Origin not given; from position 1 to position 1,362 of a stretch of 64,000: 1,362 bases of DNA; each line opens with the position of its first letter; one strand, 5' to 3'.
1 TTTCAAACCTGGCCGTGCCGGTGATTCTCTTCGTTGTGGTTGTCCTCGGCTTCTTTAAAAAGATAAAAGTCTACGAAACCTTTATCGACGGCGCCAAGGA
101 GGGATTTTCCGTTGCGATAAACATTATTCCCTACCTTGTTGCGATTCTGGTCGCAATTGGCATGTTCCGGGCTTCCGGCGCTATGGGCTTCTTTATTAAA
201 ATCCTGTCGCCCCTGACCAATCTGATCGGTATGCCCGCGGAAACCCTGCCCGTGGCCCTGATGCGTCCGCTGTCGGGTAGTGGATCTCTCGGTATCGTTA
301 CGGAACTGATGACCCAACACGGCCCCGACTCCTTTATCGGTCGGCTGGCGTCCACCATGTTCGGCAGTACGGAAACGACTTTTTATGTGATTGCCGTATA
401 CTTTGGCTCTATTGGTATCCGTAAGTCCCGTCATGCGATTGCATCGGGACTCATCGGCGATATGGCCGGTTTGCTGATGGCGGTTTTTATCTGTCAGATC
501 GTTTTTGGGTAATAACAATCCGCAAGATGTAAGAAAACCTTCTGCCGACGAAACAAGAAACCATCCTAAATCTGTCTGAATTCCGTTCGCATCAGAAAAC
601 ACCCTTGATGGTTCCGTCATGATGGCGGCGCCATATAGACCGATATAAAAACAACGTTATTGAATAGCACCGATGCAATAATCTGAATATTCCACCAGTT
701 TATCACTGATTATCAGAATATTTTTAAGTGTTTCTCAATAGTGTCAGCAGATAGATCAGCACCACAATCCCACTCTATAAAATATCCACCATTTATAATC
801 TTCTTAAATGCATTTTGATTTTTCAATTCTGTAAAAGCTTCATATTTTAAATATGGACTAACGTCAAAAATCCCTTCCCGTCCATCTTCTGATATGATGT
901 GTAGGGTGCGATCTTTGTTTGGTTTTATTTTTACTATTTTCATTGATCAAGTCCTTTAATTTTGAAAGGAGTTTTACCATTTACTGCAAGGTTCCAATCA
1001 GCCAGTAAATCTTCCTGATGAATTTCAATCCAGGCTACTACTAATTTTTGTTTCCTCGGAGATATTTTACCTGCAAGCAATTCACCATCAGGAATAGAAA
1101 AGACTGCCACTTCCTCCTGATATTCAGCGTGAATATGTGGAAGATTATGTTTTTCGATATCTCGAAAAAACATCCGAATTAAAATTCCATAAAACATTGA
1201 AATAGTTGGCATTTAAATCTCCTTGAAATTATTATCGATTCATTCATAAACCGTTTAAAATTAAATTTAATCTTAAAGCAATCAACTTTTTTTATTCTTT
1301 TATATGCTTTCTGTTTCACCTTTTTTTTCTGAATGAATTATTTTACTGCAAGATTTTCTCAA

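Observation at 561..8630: AT-rich defense island partitioned into cassettes by three direct-repeat families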

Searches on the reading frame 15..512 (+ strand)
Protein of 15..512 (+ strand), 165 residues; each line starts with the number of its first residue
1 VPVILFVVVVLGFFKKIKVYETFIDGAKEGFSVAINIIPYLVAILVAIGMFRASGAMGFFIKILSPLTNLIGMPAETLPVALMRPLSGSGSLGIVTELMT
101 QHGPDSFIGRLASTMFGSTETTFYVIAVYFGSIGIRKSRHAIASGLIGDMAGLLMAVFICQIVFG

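Call 11: search_protein_families(library=pfam, proteins=[window:15-512:+], max_evalue=0.01)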
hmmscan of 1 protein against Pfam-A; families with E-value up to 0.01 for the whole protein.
window:15-512:+ (165 aa): 1 family
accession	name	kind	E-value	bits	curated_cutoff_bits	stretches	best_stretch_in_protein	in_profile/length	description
PF07670.19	Gate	-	1.3e-15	58.2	29.6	1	35-135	2-103/104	Nucleoside recognition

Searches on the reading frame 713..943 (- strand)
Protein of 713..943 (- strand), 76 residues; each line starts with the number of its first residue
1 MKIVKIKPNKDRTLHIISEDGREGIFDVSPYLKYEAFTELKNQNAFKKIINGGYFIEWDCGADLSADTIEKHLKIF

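Call 7: search_protein_families(library=pfam, proteins=[window:713-943:-], max_evalue=0.01)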
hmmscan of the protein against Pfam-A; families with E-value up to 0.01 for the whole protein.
window:713-943:- (76 aa): 1 family
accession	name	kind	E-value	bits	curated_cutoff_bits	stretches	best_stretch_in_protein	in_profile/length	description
PF10387.14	DUF2442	-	2e-13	50.8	23.9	1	3-72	1-69/72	Protein of unknown function (DUF2442)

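Call 29: search_protein_families(library=padloc, proteins=[window:713-943:-], max_evalue=0.01)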
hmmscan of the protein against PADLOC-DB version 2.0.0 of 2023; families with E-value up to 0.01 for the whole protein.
window:713-943:- (76 aa): 0 families

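Call 40: search_protein_families(library=ncbifam, proteins=[window:713-943:-], max_evalue=0.01)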
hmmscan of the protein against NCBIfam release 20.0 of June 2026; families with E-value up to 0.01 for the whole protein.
window:713-943:- (76 aa): 1 family
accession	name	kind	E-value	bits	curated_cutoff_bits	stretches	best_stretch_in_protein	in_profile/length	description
NF048016.1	antoxin_DhiA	equivalog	0.0015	19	200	1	1-71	2-69/160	type II toxin-antitoxin system antitoxin DhiA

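Call 51: find_encoding_contigs(protein=window:713-943:-, flank=10000, max_places=10)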
Protein window:713-943:- (76 aa): 9 contigs read that carry it; 9 places shown.
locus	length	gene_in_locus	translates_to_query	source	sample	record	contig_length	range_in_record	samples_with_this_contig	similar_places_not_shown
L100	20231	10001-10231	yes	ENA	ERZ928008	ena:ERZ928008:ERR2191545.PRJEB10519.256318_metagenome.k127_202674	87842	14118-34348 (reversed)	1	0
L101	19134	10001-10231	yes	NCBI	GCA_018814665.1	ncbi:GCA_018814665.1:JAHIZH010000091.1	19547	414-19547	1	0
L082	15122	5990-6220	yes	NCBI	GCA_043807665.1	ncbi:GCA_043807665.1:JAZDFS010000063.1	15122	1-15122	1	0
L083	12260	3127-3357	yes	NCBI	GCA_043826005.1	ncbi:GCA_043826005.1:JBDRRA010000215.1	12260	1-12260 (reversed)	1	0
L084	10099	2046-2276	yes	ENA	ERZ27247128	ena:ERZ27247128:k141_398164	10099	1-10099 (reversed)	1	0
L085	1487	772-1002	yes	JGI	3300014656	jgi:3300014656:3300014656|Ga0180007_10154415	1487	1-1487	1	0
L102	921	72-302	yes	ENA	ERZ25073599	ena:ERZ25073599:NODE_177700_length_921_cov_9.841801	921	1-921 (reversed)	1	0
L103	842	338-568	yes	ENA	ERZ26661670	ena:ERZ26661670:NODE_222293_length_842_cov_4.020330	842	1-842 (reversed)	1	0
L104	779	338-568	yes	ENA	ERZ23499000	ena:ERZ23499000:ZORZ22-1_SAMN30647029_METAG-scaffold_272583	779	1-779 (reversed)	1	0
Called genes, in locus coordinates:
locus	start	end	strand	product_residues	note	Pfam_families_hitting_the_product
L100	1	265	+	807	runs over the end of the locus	PF01734:Patatin, PF07244:POTRA, PF01103:Omp85, PF19143:Omp85_2 (weak)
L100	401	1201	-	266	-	PF07313:AmiA-like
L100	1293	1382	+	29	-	-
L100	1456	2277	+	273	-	PF00198:2-oxoacid_dh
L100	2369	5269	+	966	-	PF04851:ResIII (weak)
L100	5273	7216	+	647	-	PF01555:N6_N4_Mtase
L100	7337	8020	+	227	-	-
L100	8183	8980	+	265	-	-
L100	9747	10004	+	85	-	PF13711:DUF4160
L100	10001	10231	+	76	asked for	PF10387:DUF2442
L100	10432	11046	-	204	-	PF07670:Gate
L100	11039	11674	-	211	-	PF07670:Gate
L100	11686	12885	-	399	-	-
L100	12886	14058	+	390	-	PF21016:RlmN_N, PF04055:Radical_SAM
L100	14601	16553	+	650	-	-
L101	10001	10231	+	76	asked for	PF10387:DUF2442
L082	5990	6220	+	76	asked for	PF10387:DUF2442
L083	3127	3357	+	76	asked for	PF10387:DUF2442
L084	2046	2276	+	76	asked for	PF10387:DUF2442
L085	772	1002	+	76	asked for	PF10387:DUF2442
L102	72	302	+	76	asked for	PF10387:DUF2442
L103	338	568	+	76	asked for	PF10387:DUF2442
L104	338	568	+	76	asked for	PF10387:DUF2442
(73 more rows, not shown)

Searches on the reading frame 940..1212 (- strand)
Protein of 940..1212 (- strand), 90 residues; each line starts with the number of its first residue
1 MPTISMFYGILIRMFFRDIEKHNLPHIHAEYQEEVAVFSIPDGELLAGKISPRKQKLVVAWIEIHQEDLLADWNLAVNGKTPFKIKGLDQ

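Call 7: search_protein_families(library=pfam, proteins=[window:940-1212:-], max_evalue=0.01)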
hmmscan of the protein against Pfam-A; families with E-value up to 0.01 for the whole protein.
window:940-1212:- (90 aa): 1 family
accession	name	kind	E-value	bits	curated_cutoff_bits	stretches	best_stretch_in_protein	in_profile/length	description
PF13711.11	DUF4160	-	5.6e-25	87.8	23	1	9-74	1-65/65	Domain of unknown function (DUF4160)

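Call 27: find_encoding_contigs(protein=window:940-1212:-, flank=10000, max_places=10)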
Protein window:940-1212:- (90 aa): 5 contigs read that carry it; 5 places shown.
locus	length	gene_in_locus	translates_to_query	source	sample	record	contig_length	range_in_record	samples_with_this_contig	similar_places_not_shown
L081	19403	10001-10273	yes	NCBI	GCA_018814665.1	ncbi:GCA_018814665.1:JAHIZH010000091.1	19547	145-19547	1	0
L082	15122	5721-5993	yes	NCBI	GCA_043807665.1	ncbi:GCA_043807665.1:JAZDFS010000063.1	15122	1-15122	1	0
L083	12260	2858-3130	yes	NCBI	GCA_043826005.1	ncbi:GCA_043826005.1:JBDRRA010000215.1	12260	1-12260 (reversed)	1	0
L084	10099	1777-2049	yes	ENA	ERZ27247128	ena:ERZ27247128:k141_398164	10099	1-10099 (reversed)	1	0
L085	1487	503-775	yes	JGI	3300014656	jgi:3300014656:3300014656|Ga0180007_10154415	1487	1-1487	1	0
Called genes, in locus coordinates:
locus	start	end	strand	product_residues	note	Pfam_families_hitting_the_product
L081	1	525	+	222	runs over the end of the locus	PF01103:Omp85, PF19143:Omp85_2 (weak)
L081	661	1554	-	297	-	PF07313:AmiA-like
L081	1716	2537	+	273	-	PF00198:2-oxoacid_dh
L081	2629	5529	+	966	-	PF04851:ResIII (weak)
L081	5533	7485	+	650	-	PF01555:N6_N4_Mtase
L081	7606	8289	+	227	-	-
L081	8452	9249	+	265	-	-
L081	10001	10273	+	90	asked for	PF13711:DUF4160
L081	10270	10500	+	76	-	PF10387:DUF2442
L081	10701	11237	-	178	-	PF07670:Gate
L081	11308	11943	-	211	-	PF07670:Gate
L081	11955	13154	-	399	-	-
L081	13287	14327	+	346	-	PF21016:RlmN_N, PF04055:Radical_SAM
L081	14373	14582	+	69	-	-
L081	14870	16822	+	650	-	-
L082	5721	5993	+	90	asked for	PF13711:DUF4160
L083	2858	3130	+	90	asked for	PF13711:DUF4160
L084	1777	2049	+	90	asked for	PF13711:DUF4160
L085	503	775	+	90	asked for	PF13711:DUF4160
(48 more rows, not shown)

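Call 29: search_protein_families(library=padloc, proteins=[window:940-1212:-], max_evalue=0.01)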
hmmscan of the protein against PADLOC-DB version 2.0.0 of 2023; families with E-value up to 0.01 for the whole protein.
window:940-1212:- (90 aa): 0 families

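Call 40: search_protein_families(library=ncbifam, proteins=[window:940-1212:-], max_evalue=0.01)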
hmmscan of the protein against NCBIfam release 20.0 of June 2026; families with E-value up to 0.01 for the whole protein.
window:940-1212:- (90 aa): 1 family
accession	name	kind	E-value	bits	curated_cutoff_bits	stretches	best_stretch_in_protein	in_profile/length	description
NF048015.1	toxin_DhiT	equivalog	6.8e-25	87.5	100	1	1-83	1-83/84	type II toxin-antitoxin system toxin DhiT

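Call 45: find_homologous_proteins(query=window:940-1212:-, max_evalue=1e-10)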
Query window:940-1212:- (90 aa): 4120 proteins with E <= 1e-10 among 4198 candidates; the best 120 are listed.
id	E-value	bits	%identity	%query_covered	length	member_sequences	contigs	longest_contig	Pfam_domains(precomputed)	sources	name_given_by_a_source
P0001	5.8e-53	195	99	100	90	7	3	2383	PF13711.12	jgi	-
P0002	5.9e-49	182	91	100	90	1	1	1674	PF13711.12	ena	-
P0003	2.0e-47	177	90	99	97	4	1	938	PF13711.12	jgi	-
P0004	3.2e-47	176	90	100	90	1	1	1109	PF13711.12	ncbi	-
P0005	4.0e-47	176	84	100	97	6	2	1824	PF13711.12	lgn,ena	-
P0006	3.1e-46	173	89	100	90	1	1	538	PF13711.12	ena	-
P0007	3.3e-46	173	84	100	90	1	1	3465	PF13711.12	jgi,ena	-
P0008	6.0e-46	172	86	100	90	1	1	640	PF13711.12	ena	-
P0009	8.3e-46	172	83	100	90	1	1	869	PF13711.12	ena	-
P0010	1.1e-45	171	84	100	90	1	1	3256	PF13711.12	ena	-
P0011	1.2e-45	171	84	100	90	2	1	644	PF13711.12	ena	-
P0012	1.7e-45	171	83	100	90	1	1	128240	PF13711.12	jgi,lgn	jgi:hypothetical protein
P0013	2.3e-45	170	83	100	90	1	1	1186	PF13711.12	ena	-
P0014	2.3e-45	170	83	100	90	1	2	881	PF13711.12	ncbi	-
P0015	2.4e-45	170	84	100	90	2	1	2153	PF13711.12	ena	-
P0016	3.1e-45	170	83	100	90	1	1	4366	PF13711.12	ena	-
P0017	3.2e-45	170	84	100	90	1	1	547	PF13711.12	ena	-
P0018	4.4e-45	169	83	100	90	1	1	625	PF13711.12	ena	-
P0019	5.9e-45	169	83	100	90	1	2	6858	PF13711.12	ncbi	-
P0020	6.0e-45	169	82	100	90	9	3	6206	PF13711.12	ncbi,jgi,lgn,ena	-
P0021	6.0e-45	169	86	100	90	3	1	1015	PF13711.12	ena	-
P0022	6.4e-45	169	83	100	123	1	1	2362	PF13711.12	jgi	jgi:hypothetical protein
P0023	6.5e-45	169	81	100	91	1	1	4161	PF13711.12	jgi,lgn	jgi:hypothetical protein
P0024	8.2e-45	168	86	100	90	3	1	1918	PF13711.12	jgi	-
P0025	8.5e-45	168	83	100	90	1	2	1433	PF13711.12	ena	-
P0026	8.6e-45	168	84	100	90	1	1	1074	PF13711.12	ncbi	-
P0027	1.6e-44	168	83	100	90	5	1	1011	PF13711.12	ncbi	-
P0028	1.7e-44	168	83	100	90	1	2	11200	PF13711.12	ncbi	-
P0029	2.0e-44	167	86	94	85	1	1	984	PF13711.12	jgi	-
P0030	2.2e-44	167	82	100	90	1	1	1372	PF13711.12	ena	-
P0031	2.3e-44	167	80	100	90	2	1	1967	PF13711.12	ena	-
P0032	2.3e-44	167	82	100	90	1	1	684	PF13711.12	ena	-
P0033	2.3e-44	167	81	100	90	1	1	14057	PF13711.12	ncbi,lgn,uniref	ncbi:hypothetical protein MNBD_UNCLBAC01-1247 [hydrothermal vent metagenome]|uniref:DUF4160 domain-c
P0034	2.4e-44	167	82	100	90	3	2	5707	PF13711.12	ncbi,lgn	-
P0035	3.1e-44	167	80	100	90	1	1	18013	PF13711.12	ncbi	-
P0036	3.1e-44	167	83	100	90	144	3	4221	PF13711.12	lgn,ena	-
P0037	3.1e-44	167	83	100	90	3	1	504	PF13711.12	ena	-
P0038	3.2e-44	167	81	100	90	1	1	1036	PF13711.12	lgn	-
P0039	3.3e-44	167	86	100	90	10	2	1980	PF13711.12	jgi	-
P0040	4.4e-44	166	82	100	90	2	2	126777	PF13711.12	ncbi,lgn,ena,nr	ncbi:DUF4160 domain-containing protein [bacterium]|nr:DUF4160 domain-containing protein [bacterium]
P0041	4.4e-44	166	81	100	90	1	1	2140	PF13711.12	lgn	-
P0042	4.6e-44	166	82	100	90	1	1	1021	PF13711.12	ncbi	-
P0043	6.0e-44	166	81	100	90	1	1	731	PF13711.12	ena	-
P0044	6.0e-44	166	83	100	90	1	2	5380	PF13711.12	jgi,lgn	jgi:hypothetical protein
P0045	6.1e-44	166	80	100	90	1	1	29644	PF13711.12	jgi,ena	-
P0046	8.3e-44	165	82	100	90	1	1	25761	PF13711.12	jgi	-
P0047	8.4e-44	165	79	100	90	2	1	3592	PF13711.12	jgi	-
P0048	8.5e-44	165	81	100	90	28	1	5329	PF13711.12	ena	-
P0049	9.2e-44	165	83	100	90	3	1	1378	PF13711.12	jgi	jgi:hypothetical protein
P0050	1.1e-43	165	84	100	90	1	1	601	PF13711.12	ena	-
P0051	1.2e-43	165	81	100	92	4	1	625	PF13711.12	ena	-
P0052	1.2e-43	165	79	100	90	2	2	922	PF13711.12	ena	-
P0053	1.2e-43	165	84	100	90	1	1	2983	PF13711.12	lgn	-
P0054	1.2e-43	165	80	100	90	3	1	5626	PF13711.12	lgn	-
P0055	1.3e-43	165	83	100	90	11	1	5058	PF13711.12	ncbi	-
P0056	1.3e-43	165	83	100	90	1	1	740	PF13711.12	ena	-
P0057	1.6e-43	164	80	100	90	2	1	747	PF13711.12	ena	-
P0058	1.7e-43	164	82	100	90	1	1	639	PF13711.12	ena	-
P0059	1.7e-43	164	81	100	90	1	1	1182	PF13711.12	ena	-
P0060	1.7e-43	164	82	100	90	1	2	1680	PF13711.12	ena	-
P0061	1.7e-43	164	82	100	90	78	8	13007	PF13711.12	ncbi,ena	-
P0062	2.0e-43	164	81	100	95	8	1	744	PF13711.12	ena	-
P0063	2.3e-43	164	80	100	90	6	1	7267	PF13711.12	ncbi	-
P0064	2.3e-43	164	80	100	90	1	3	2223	PF13711.12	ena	-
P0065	2.3e-43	164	80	100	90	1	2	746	PF13711.12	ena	-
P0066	2.3e-43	164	82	100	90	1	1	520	PF13711.12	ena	-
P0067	2.4e-43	164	81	100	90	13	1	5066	PF13711.12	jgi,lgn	jgi:hypothetical protein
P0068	3.1e-43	163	80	100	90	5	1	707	PF13711.12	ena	-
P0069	3.1e-43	163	81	100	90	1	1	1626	PF13711.12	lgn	-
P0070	3.2e-43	163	80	100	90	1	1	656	PF13711.12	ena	-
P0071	3.3e-43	163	81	100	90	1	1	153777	PF13711.12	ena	-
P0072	3.9e-43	163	91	94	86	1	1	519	PF13711.12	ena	-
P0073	4.3e-43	163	77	100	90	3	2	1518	PF13711.12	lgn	-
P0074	4.5e-43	163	81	100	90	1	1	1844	PF13711.12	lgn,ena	-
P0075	4.5e-43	163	81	100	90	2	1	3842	PF13711.12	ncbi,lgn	-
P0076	4.5e-43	163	83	100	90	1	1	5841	PF13711.12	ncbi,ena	-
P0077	4.6e-43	163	79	100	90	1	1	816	PF13711.12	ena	-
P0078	4.6e-43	163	82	100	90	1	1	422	PF13711.12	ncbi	-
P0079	4.6e-43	163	80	100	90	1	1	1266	PF13711.12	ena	-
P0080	4.6e-43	163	82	100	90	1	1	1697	PF13711.12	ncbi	-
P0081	5.1e-43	163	83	100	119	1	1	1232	PF13711.12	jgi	jgi:hypothetical protein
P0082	6.1e-43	163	81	100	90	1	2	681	PF13711.12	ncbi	-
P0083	6.1e-43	162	81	100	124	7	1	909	PF13711.12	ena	-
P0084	6.1e-43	162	80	100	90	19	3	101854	PF13711.12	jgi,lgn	jgi:hypothetical protein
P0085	6.2e-43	162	82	100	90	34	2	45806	PF13711.12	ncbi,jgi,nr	ncbi:MAG TPA: DUF4160 domain-containing protein [Nitrospira sp.]|nr:DUF4160 domain-containing protei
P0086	6.4e-43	162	82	100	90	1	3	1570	PF13711.12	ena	-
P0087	6.4e-43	162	81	100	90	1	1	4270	PF13711.12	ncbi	-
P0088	8.3e-43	162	80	100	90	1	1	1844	PF13711.12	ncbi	-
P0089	8.3e-43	162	81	100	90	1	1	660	PF13711.12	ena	-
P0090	8.5e-43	162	81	100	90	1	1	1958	PF13711.12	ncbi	-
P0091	8.6e-43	162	80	100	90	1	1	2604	PF13711.12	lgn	-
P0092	8.7e-43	162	82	100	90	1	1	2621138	PF13711.12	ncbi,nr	ncbi:MAG: DUF4160 domain-containing protein [candidate division KSB1 bacterium]|nr:DUF4160 domain-co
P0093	8.7e-43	162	81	100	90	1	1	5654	PF13711.12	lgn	-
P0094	8.9e-43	162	81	100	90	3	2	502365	PF13711.12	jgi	jgi:desulfoferrodoxin (superoxide reductase-like protein)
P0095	9.7e-43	162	87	94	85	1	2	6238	PF13711.12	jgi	jgi:desulfoferrodoxin (superoxide reductase-like protein)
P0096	1.2e-42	162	80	100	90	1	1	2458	PF13711.12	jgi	-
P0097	1.2e-42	162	83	100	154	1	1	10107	PF13711.12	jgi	jgi:hypothetical protein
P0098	1.2e-42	162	81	100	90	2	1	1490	PF13711.12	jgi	jgi:hypothetical protein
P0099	1.2e-42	162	80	100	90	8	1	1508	PF13711.12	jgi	-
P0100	1.5e-42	161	81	100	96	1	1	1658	PF13711.12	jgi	jgi:hypothetical protein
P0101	1.6e-42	161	80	100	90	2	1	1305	PF13711.12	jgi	-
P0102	1.6e-42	161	81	100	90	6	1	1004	PF13711.12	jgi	jgi:hypothetical protein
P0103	1.7e-42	161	81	100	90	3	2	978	PF13711.12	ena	-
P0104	1.7e-42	161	81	100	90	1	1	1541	PF13711.12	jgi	jgi:hypothetical protein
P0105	1.7e-42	161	81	100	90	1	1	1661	PF13711.12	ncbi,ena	-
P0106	1.7e-42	161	83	100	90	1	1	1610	PF13711.12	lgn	-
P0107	1.7e-42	161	79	100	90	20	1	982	PF13711.12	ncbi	ncbi:MAG: DUF4160 domain-containing protein [Desulfobacteria bacterium]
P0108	2.3e-42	161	80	100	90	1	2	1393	PF13711.12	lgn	-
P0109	2.3e-42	161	77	100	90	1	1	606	PF13711.12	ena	-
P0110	2.4e-42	161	80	100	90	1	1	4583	PF13711.12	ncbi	-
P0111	2.4e-42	161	82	100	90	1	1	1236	PF13711.12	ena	-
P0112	2.4e-42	161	81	100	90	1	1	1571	PF13711.12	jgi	-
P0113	2.5e-42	161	82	94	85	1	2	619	PF13711.12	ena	-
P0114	3.1e-42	160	81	100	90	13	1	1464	PF13711.12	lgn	-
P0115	3.2e-42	160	79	100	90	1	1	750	PF13711.12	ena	-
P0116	3.2e-42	160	80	100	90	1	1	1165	PF13711.12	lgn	-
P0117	3.2e-42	160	81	100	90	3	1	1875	PF13711.12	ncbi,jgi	jgi:hypothetical protein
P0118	3.4e-42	160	78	100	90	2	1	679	PF13711.12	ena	-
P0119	3.7e-42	160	79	100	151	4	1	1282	PF13711.12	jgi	-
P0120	3.8e-42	160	78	100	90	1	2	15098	PF13711.12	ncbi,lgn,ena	-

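Call 46: find_encoding_contigs(protein=P0001, flank=10000, max_places=6)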
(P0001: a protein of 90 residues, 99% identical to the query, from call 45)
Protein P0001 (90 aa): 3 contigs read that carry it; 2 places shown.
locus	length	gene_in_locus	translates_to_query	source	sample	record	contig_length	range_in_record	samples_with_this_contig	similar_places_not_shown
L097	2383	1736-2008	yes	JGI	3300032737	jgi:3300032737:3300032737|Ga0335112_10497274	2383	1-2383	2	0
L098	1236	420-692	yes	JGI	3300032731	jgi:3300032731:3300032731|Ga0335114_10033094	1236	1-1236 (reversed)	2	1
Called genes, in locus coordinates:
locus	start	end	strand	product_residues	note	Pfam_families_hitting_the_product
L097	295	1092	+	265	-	-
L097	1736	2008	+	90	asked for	PF13711:DUF4160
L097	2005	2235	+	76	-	PF10387:DUF2442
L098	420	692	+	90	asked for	PF13711:DUF4160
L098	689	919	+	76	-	PF10387:DUF2442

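Call 47: find_encoding_contigs(protein=P0002, flank=10000, max_places=6)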
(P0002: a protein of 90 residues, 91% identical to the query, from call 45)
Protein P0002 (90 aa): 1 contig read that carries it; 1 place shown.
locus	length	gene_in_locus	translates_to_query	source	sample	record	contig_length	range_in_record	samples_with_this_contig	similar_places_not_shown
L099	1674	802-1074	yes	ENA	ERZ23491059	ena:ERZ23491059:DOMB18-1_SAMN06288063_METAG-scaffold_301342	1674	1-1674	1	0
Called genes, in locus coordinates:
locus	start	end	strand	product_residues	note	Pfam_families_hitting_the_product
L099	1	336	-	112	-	?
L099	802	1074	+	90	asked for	PF13711:DUF4160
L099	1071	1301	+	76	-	PF10387:DUF2442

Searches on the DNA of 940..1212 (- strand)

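Call 50: search_rna_families(sources=[L098, L097], threshold=evalue, max_evalue=1, show_alignments=2)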
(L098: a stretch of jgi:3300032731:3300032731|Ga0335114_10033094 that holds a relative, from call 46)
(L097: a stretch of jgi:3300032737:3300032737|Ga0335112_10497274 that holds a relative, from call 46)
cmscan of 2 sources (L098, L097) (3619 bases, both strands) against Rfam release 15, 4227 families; matches with E-value up to 1: 0.
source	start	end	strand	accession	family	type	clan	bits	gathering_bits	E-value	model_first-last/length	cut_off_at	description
